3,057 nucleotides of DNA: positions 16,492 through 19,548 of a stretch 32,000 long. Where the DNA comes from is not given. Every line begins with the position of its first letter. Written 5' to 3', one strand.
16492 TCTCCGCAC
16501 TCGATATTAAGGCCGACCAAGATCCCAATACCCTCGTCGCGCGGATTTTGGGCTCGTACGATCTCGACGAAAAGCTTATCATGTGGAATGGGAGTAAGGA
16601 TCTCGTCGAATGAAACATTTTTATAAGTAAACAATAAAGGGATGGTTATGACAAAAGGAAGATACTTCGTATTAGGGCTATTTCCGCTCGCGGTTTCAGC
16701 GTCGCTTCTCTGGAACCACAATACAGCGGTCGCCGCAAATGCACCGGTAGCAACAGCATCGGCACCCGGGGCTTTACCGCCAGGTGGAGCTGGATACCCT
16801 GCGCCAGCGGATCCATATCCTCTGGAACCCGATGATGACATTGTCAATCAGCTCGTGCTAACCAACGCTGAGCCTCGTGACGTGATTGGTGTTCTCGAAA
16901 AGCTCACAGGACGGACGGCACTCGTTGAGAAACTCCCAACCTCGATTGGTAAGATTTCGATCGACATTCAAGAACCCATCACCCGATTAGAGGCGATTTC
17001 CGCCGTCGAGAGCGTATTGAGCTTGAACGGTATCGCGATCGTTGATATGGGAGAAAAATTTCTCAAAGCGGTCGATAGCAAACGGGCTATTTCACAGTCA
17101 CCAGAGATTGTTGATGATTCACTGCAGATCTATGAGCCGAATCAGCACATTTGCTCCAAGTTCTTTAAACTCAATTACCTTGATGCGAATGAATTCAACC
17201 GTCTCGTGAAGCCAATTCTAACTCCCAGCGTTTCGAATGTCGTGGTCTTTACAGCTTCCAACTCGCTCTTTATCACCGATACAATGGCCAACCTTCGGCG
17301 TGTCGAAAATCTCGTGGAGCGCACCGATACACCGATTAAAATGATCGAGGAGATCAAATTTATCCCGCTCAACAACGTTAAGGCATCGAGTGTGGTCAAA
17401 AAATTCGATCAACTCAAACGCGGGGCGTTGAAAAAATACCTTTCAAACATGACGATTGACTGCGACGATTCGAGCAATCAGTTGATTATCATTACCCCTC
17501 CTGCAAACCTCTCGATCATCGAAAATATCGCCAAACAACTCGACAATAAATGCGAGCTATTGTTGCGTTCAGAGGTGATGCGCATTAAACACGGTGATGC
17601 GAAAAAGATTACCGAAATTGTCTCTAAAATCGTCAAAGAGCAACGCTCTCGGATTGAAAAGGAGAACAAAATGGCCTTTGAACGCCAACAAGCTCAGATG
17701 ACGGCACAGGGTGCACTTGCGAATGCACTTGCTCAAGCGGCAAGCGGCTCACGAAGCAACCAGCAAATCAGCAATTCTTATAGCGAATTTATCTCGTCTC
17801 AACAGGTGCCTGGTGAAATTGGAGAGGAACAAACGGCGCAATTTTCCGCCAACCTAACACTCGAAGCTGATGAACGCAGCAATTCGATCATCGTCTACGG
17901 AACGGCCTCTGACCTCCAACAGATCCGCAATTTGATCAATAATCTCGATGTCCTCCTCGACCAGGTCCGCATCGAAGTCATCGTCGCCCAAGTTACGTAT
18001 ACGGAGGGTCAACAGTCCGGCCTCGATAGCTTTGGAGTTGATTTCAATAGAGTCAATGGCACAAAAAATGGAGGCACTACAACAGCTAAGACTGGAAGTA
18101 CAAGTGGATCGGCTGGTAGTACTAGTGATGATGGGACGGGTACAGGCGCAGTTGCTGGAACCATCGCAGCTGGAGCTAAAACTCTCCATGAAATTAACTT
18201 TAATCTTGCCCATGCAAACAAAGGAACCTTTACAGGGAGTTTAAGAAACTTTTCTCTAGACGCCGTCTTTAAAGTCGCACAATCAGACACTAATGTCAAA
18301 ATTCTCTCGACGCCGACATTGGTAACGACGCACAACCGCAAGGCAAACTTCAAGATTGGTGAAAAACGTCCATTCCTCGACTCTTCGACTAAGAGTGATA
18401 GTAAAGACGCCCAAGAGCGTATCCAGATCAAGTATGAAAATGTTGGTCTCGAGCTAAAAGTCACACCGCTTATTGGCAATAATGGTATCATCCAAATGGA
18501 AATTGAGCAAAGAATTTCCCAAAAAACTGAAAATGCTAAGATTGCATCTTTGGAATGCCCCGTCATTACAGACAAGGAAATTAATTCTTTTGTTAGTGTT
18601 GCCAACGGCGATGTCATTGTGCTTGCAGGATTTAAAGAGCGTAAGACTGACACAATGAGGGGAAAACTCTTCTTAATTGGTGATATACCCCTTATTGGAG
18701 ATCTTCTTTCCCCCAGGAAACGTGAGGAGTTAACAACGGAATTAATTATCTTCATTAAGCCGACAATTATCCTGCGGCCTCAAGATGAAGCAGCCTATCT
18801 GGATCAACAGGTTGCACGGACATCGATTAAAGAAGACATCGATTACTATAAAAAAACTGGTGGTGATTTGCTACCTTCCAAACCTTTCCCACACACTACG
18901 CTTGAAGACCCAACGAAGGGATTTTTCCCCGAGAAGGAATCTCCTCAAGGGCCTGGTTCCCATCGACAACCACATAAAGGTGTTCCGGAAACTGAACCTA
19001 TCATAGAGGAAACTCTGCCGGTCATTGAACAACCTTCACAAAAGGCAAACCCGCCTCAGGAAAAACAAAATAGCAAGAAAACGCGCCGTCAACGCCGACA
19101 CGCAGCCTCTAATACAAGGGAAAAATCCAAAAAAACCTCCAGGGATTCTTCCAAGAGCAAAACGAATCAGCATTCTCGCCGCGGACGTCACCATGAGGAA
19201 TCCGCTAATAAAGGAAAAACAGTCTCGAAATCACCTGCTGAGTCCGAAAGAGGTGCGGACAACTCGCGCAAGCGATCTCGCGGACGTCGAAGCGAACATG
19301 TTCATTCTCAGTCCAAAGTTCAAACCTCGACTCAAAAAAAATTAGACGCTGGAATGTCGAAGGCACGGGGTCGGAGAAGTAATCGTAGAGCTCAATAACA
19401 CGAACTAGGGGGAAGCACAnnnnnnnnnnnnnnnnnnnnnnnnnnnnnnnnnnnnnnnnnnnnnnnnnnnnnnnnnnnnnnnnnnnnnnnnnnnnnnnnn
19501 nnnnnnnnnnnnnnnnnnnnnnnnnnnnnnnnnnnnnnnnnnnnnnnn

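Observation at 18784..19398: Secretin carries a ~200-aa C-terminal extension ending in a ~120-aa polybasic Ser/Lys/Arg/His tail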

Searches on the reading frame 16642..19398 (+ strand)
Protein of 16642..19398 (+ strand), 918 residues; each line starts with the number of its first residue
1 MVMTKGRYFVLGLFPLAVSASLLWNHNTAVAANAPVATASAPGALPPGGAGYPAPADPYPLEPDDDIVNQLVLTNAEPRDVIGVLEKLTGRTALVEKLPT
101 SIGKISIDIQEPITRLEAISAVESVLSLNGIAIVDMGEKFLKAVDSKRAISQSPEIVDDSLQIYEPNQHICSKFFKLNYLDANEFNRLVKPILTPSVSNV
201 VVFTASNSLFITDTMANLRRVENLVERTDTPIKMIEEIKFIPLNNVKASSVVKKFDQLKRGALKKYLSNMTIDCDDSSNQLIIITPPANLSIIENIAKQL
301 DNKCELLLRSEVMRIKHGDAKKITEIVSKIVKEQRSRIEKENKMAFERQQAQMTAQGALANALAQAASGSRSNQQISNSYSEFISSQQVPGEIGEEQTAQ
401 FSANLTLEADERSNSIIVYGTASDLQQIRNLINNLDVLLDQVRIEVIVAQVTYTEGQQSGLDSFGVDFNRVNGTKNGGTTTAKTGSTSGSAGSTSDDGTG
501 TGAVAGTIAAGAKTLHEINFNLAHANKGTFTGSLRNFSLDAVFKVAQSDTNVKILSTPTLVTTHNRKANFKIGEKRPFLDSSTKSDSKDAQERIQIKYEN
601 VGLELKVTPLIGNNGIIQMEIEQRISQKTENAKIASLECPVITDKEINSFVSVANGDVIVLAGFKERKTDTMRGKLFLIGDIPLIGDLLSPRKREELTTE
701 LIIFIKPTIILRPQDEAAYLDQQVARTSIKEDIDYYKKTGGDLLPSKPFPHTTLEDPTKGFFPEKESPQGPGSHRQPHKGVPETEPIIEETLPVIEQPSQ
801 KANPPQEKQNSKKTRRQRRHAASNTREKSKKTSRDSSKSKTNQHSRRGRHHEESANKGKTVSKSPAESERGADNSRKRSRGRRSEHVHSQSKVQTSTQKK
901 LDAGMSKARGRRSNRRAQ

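Call 4: search_protein_families(library=pfam, proteins=[window:16642-19398:+], max_evalue=0.01)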
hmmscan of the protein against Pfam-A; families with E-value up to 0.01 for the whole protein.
window:16642-19398:+ (918 aa): 3 families
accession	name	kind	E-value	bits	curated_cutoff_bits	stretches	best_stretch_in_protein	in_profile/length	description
PF00263.26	Secretin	-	3.1e-35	121.7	27.5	1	547-710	3-168/169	Bacterial type II and III secretion system protein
PF03958.22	Secretin_N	-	1.5e-28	99.3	28.2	3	311-437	2-65/69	Bacterial type II/III secretion system short domain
PF21305.2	type_II_gspD_N0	-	5.6e-05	23.4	27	1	74-142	4-70/71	GspD-like, N0 domain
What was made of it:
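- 16642..19398 (+): GspD-type secretin gene (918 aa plus stop). Pfam Secretin scores 121.7 bits, with Secretin_N x3 and a weak N0 (call 4).
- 18280..18771 (+): Secretin beta-barrel core (aa 547-710), ending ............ Pfam PF00263 covers aa 547-710 (call 4).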

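Call 6: find_homologous_proteins(query=window:16642-19395:+, max_evalue=0.00001)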
Query window:16642-19395:+ (918 aa): 162 proteins with E <= 0.00001 among 8000 candidates; the best 120 are listed.
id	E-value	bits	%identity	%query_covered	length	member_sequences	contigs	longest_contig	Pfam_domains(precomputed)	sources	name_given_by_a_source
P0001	0.0e+0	2004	100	100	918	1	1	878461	PF03958.23,PF00263.27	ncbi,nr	ncbi:MAG: hypothetical protein LW808_000665 [Verrucomicrobiota bacterium]|nr:MAG: hypothetical prote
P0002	0.0e+0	1684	86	100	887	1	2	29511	PF03958.23,PF00263.27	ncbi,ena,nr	ncbi:MAG: hypothetical protein K2L24_03160 [Opitutales bacterium]|nr:hypothetical protein [Opitutale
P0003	0.0e+0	1421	76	95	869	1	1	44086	PF21305.3,PF03958.23,PF00263.27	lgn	-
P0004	0.0e+0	1413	76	95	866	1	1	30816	PF21305.3,PF03958.23,PF00263.27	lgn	-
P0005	0.0e+0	1386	74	95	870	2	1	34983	PF21305.3,PF03958.23,PF00263.27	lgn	-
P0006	2.2e-286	971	64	82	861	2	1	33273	PF21305.3,PF03958.23,PF00263.27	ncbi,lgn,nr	ncbi:MAG: hypothetical protein LBB05_02460 [Puniceicoccales bacterium]|nr:hypothetical protein [Puni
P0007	3.0e-280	950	63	82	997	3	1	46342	PF21305.3,PF03958.23,PF00263.27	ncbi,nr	ncbi:MAG: hypothetical protein LBH08_03095 [Puniceicoccales bacterium]|nr:hypothetical protein [Puni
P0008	8.7e-280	949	60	82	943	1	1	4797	PF21305.3,PF03958.23,PF00263.27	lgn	-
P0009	4.8e-279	946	63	82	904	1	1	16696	PF21305.3,PF03958.23,PF00263.27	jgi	jgi:general secretion pathway protein D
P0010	9.1e-279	945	58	86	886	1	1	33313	PF21305.3,PF03958.23,PF00263.27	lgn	-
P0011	4.1e-278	943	62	81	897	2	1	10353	PF21305.3,PF03958.23,PF00263.27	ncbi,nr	ncbi:MAG: hypothetical protein LBJ81_00440 [Puniceicoccales bacterium]|nr:hypothetical protein [Puni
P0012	2.5e-277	941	58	92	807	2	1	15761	PF21305.3,PF03958.23,PF00263.27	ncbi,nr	ncbi:MAG: hypothetical protein LBN94_00265 [Puniceicoccales bacterium]|nr:hypothetical protein [Puni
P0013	2.6e-277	941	63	82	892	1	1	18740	PF21305.3,PF03958.23,PF00263.27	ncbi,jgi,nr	ncbi:MAG: hypothetical protein LBS71_00940 [Puniceicoccales bacterium]|jgi:general secretion pathway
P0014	5.3e-277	940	62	82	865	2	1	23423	PF21305.3,PF03958.23,PF00263.27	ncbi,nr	ncbi:MAG: hypothetical protein LBQ03_02585 [Puniceicoccales bacterium]|nr:hypothetical protein [Puni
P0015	6.1e-277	939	63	82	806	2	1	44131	PF21305.3,PF03958.23,PF00263.27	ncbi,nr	ncbi:MAG: hypothetical protein LBR92_03455 [Puniceicoccales bacterium]|nr:hypothetical protein [Puni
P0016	3.5e-276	937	62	82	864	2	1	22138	PF21305.3,PF03958.23,PF00263.27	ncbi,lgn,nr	ncbi:MAG: hypothetical protein LBB11_01860 [Puniceicoccales bacterium]|nr:hypothetical protein [Puni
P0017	7.1e-276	936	61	82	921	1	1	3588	PF21305.3,PF03958.23,PF00263.27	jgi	jgi:general secretion pathway protein D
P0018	7.7e-272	922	61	82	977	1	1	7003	PF21305.3,PF03958.23,PF00263.27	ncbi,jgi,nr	ncbi:MAG: hypothetical protein LBG09_03340 [Puniceicoccales bacterium]|jgi:general secretion pathway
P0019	5.3e-268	910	64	75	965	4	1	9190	PF03958.23,PF00263.27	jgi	jgi:general secretion pathway protein D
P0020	1.3e-265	902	60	82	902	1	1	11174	PF21305.3,PF03958.23,PF00263.27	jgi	jgi:general secretion pathway protein D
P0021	1.7e-265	901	62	76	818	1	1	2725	PF21305.3,PF03958.23,PF00263.27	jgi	jgi:general secretion pathway protein D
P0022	4.5e-264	897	60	82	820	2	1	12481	PF21305.3,PF03958.23,PF00263.27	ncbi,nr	ncbi:MAG: hypothetical protein LBI77_03995 [Puniceicoccales bacterium]|nr:hypothetical protein [Puni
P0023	4.5e-263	893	56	89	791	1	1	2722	PF03958.23,PF00263.27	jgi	jgi:general secretion pathway protein D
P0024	1.2e-228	780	53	82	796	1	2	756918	PF21305.3,PF03958.23,PF00263.27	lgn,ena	-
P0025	4.3e-215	735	52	79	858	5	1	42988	PF03958.23,PF00263.27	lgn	-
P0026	2.3e-188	646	65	54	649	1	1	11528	PF03958.23,PF00263.27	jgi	jgi:general secretion pathway protein D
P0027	2.2e-177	610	48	75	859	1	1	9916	PF03958.23,PF00263.27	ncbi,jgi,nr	ncbi:MAG: hypothetical protein LBH49_00660 [Puniceicoccales bacterium]|jgi:general secretion pathway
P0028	1.5e-175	604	46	75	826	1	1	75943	PF03958.23,PF00263.27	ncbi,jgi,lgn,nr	ncbi:MAG: hypothetical protein LBB20_02780 [Puniceicoccales bacterium]|jgi:general secretion pathway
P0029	2.5e-120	421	30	58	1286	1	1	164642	PF03958.23,PF00263.27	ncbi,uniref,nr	ncbi:hypothetical protein H5P28_17970 [Ruficoccus amylovorans]|uniref:Type II secretion system prote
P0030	8.9e-117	410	36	62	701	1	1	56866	PF21305.3,PF03958.23,PF00263.27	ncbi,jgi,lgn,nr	ncbi:MAG: hypothetical protein LBE98_03595 [Puniceicoccales bacterium]|jgi:type II secretory pathway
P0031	1.9e-116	408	36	76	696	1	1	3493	PF03958.23,PF00263.27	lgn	-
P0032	9.7e-115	403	30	58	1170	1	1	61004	PF14611.14,PF03958.23,PF00263.27,PF24471.2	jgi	jgi:general secretion pathway protein D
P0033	2.8e-114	401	36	58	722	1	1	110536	PF21305.3,PF03958.23,PF00263.27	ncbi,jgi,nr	ncbi:MAG: hypothetical protein LBS22_03915 [Puniceicoccales bacterium]|jgi:type II secretory pathway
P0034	4.1e-114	401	37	57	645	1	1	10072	PF03958.23,PF00263.27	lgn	-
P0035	3.3e-113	398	41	51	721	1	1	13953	PF03958.23,PF00263.27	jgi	jgi:type II secretory pathway component GspD/PulD (secretin)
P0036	2.4e-112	395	36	56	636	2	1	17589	PF03958.23,PF00263.27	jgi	jgi:type II secretory pathway component GspD/PulD (secretin)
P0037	1.2e-111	393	37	55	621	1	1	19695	PF03958.23,PF00263.27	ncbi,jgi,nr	ncbi:MAG: hypothetical protein LBC30_02765 [Puniceicoccales bacterium]|jgi:type II secretory pathway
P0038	1.6e-111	392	34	74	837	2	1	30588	PF21305.3,PF03958.23,PF00263.27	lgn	-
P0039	2.2e-111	392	36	56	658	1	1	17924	PF21305.3,PF03958.23,PF00263.27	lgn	-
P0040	9.3e-111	390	33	80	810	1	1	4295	PF03958.23,PF00263.27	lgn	-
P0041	2.7e-110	388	34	74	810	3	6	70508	PF21305.3,PF03958.23,PF00263.27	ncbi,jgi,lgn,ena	-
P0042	3.2e-110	388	36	53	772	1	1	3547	PF03958.23,PF00263.27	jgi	jgi:type II secretory pathway component GspD/PulD (secretin)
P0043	3.8e-110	388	35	55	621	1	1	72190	PF03958.23,PF00263.27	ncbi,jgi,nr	ncbi:MAG: hypothetical protein LBI61_01495 [Puniceicoccales bacterium]|jgi:type II secretory pathway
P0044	4.7e-110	387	37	55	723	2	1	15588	PF21305.3,PF03958.23,PF00263.27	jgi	jgi:type II secretory pathway component GspD/PulD (secretin)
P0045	6.9e-110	387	33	69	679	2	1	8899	PF03958.23,PF00263.27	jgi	jgi:type II secretory pathway component GspD/PulD (secretin)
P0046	1.9e-109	385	37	57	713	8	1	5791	PF03958.23,PF00263.27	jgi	-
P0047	2.7e-109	385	39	56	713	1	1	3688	PF03958.23,PF00263.27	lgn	-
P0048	1.2e-108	383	36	53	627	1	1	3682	PF03958.23,PF00263.27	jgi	jgi:type II secretory pathway component GspD/PulD (secretin)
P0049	6.2e-108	380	36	55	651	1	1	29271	PF21305.3,PF03958.23,PF00263.27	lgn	-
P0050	1.6e-107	379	34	74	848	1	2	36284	PF03958.23,PF00263.27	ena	-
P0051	3.7e-107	378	39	51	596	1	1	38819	PF03958.23,PF00263.27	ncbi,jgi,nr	ncbi:MAG: hypothetical protein LBI56_00785 [Puniceicoccales bacterium]|jgi:general secretion pathway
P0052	5.8e-105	371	36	54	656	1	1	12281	PF03958.23,PF00263.27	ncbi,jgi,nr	ncbi:MAG: hypothetical protein LBR91_00460 [Puniceicoccales bacterium]|jgi:general secretion pathway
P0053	1.4e-104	369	28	67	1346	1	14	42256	PF03958.23,PF00263.27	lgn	-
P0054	1.2e-103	366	34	55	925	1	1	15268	PF03958.23,PF00263.27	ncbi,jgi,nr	ncbi:MAG: hypothetical protein LBB18_02115 [Puniceicoccales bacterium]|jgi:type II secretory pathway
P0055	3.4e-101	358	35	56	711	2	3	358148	PF03958.23,PF00263.27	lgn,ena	-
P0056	3.8e-101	358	35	56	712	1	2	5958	PF03958.23,PF00263.27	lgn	-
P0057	8.6e-101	357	33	73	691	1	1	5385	PF03958.23,PF00263.27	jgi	-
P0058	9.3e-101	357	35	56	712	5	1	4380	PF03958.23,PF00263.27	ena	-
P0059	1.0e-100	356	35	56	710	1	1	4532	PF03958.23,PF00263.27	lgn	-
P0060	2.0e-100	355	35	56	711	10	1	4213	PF03958.23,PF00263.27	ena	-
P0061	2.4e-100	355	33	73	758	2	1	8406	PF03958.23,PF00263.27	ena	-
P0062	6.1e-100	354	35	56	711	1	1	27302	PF03958.23,PF00263.27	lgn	-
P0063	3.4e-99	351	34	74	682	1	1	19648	PF03958.23,PF00263.27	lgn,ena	-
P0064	3.5e-99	351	34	74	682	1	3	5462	PF03958.23,PF00263.27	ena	-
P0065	3.6e-99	351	33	74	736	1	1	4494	PF03958.23,PF00263.27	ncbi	-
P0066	9.7e-99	350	34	77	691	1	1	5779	PF03958.23,PF00263.27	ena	-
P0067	1.1e-98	350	33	70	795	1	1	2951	PF21305.3,PF03958.23,PF00263.27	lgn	-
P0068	1.2e-98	350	34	56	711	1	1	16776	PF03958.23,PF00263.27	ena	-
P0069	1.2e-98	350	33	70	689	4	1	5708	PF03958.23,PF00263.27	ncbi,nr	ncbi:MAG: hypothetical protein F7B06_09745 [Opitutae bacterium]|nr:hypothetical protein [Opitutae ba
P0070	1.8e-98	349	34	56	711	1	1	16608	PF03958.23,PF00263.27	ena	-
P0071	6.3e-98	347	38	51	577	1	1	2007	PF21305.3,PF03958.23,PF00263.27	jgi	jgi:general secretion pathway protein D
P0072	3.7e-97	345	34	75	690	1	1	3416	PF03958.23,PF00263.27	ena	-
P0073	3.7e-97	345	33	70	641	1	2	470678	PF03958.23,PF00263.27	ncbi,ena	-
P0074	4.3e-97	344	31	76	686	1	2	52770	PF03958.23,PF00263.27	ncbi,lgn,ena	-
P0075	2.5e-96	342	34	75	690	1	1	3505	PF03958.23,PF00263.27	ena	-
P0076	7.2e-96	340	37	51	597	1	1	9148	PF21305.3,PF03958.23,PF00263.27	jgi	jgi:general secretion pathway protein D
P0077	1.1e-94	336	34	74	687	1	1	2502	PF03958.23,PF00263.27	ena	-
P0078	1.2e-94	336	34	74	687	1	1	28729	PF03958.23,PF00263.27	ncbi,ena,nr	ncbi:MAG: Type II secretion system protein D [Puniceicoccaceae bacterium MED-G32]|nr:MAG: Type II se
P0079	2.1e-94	336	34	71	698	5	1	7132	PF03958.23,PF00263.27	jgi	jgi:general secretion pathway protein D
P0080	6.0e-94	334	36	50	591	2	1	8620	PF21305.3,PF03958.23,PF00263.27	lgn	-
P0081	8.8e-94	334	35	71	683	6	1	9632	PF03958.23,PF00263.27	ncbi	-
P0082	1.2e-93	333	35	53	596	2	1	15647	PF21305.3,PF03958.23,PF00263.27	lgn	-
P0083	1.2e-92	330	36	54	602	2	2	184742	PF03958.23,PF00263.27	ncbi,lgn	-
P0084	7.7e-92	327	34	71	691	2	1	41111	PF03958.23,PF00263.27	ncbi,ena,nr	ncbi:MAG: hypothetical protein O2827_00505 [Verrucomicrobia bacterium]|nr:hypothetical protein [Verr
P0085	2.8e-91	325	33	71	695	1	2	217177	PF03958.23,PF00263.27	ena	-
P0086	3.1e-91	325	32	75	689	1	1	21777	PF03958.23,PF00263.27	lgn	-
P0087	3.8e-91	325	33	75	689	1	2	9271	PF03958.23,PF00263.27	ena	-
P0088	5.4e-91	324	31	77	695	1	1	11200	PF03958.23,PF00263.27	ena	-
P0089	8.6e-91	324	34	72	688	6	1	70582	PF03958.23,PF00263.27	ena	-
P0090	8.7e-91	324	33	75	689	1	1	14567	PF03958.23,PF00263.27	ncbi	-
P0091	1.2e-90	323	33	75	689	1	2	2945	PF03958.23,PF00263.27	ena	-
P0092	1.2e-90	323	33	75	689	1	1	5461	PF03958.23,PF00263.27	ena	-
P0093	1.6e-90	323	33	75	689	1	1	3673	PF03958.23,PF00263.27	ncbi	-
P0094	1.6e-90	323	32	73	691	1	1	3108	PF03958.23,PF00263.27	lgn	-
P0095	2.7e-90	322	33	75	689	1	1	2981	PF03958.23,PF00263.27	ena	-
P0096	8.1e-90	320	32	73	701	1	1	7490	PF03958.23,PF00263.27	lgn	-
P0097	5.3e-89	318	31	77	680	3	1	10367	PF03958.23,PF00263.27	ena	-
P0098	3.8e-88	315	32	75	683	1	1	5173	PF03958.23,PF00263.27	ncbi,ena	-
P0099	4.9e-88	315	34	74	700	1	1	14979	PF03958.23,PF00263.27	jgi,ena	jgi:general secretion pathway protein D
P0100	1.0e-87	313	31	74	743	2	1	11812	PF03958.23,PF00263.27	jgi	jgi:general secretion pathway protein D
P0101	1.7e-87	313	30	73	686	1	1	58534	PF03958.23,PF00263.27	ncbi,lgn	ncbi:MAG: secretin N-terminal domain-containing protein [Verrucomicrobiota bacterium]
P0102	1.5e-86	310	32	74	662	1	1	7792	PF03958.23,PF00263.27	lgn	-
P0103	2.3e-84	302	32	74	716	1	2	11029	PF03958.23,PF00263.27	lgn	-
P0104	2.7e-84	302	31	72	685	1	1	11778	PF03958.23,PF00263.27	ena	-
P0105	3.8e-84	302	34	66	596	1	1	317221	PF03958.23,PF00263.27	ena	-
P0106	1.5e-83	300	31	76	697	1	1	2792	PF03958.23,PF00263.27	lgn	-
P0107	2.7e-83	299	29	71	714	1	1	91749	PF03958.23,PF00263.27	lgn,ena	-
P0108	3.1e-83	299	32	70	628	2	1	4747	PF03958.23,PF00263.27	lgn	-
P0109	3.4e-83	298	33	72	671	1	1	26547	PF21305.3,PF03958.23,PF00263.27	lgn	-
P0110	5.1e-83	298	30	75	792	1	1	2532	PF03958.23,PF00263.27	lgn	-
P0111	9.2e-83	297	32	69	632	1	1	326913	PF03958.23,PF00263.27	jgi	-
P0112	1.2e-82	297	32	70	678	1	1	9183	PF03958.23,PF00263.27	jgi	jgi:general secretion pathway protein D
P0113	1.1e-81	294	31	73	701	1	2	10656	PF03958.23,PF00263.27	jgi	jgi:general secretion pathway protein D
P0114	2.0e-81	293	30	72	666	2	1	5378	PF03958.23,PF00263.27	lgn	-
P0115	2.4e-81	292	30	74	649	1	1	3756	PF03958.23,PF00263.27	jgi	jgi:general secretion pathway protein D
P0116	2.8e-81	292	30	58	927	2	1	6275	PF03958.23,PF00263.27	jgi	-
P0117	9.6e-81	290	29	71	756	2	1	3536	PF03958.23,PF00263.27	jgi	-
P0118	3.5e-79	285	29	73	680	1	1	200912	PF03958.23,PF00263.27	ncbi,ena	-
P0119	4.2e-79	285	30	73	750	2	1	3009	PF03958.23,PF00263.27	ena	-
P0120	8.9e-78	281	31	74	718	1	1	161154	PF03958.23,PF00263.27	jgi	jgi:general secretion pathway protein D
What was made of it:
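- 16642..19398 (+): The protein is identical to NCBI MAG Verrucomicrobiota protein LW808_000665 (call 6).
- On T2SS secretin GspD: N0 is weak (23.4 against 27) in the window protein but is called in most homologues (calls 4, 6).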

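Call 9: search_protein_families(library=ncbifam, proteins=[window:16642-19398:+], max_evalue=0.01)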
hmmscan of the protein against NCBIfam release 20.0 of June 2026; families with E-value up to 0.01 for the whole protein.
window:16642-19398:+ (918 aa): 8 families
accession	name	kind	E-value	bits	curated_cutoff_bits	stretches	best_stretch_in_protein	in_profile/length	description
TIGR02517.1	type_II_gspD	equivalog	2e-95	320.5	351.35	1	74-715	4-595/600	type II secretion system secretin GspD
TIGR02515.1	IV_pilus_PilQ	subfamily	1.7e-51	175.6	284.35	2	338-710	91-427/428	type IV pilus secretin PilQ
TIGR02519.1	pilus_MshL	equivalog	1.4e-32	112.9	250.2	1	414-710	8-290/290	pilus (MSHA type) biogenesis protein MshL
NF010083.0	PRK13568.1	equivalog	3.8e-32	111.6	554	2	539-710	252-417/419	DNA uptake porin HofQ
TIGR02516.1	type_III_yscC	equivalog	1.5e-25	89.7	238.45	1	395-710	189-461/463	type III secretion system outer membrane ring subunit SctC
NF007851.2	PRK10560.1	exception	2.4e-24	85.9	598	1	391-710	130-409/412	DNA uptake porin HofQ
NF011873.0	PRK15346.1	equivalog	9.3e-14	51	524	2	518-706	305-490/499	EscC/YscC/HrcC family type III secretion system outer membrane ring protein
NF042912.1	Amuc_1098_fam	equivalog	1.5e-10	39.8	750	1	634-710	720-796/805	Amuc_1098 family type IV pilus outer membrane protein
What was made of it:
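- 16642..19398 (+): The best NCBIfam match is TIGR02517 GspD at 320.5 bits (call 9).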

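Call 10: find_encoding_contigs(protein=P0002, flank=6000, max_places=2)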
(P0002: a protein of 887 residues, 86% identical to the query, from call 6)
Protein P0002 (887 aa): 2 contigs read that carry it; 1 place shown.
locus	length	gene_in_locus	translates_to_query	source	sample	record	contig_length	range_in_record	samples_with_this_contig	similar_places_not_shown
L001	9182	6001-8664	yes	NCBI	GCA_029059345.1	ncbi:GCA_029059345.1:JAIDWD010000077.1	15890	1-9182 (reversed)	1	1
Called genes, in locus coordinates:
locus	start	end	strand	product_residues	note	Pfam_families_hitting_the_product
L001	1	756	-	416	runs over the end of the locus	PF01098:FTSW_RODA_SPOVE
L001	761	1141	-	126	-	PF00213:OSCP (weak)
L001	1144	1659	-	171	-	PF00430:ATP-synt_B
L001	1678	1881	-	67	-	PF00137:ATP-synt_C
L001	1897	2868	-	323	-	PF00119:ATP-synt_A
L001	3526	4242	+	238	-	-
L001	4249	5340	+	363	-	-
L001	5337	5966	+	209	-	-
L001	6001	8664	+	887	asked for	PF03958:Secretin_N, PF00263:Secretin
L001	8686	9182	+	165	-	?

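Call 11: find_encoding_contigs(protein=P0003, flank=6000, max_places=2)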
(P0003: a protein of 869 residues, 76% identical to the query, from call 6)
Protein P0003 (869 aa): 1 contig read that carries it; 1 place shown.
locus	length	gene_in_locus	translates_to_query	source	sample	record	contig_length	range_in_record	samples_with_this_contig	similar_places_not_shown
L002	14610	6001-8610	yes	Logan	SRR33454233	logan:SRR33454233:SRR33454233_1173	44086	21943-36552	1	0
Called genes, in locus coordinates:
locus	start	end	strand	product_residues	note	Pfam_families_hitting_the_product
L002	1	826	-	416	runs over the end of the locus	PF01098:FTSW_RODA_SPOVE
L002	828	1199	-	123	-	-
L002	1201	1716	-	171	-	PF00430:ATP-synt_B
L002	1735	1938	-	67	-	PF00137:ATP-synt_C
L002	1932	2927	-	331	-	PF00119:ATP-synt_A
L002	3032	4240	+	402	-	-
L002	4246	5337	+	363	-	-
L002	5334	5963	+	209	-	-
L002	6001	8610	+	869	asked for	PF21305:type_II_gspD_N0 (weak), PF03958:Secretin_N, PF00263:Secretin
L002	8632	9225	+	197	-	-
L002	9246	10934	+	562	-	PF00437:T2SSE, PF13191:AAA_16 (weak), PF13555:AAA_29 (weak)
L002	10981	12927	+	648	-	PF02878:PGM_PMM_I, PF02879:PGM_PMM_II, PF02880:PGM_PMM_III (weak)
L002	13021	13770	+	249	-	-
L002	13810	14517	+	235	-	PF00696:AA_kinase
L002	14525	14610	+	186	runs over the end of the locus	PF01765:RRF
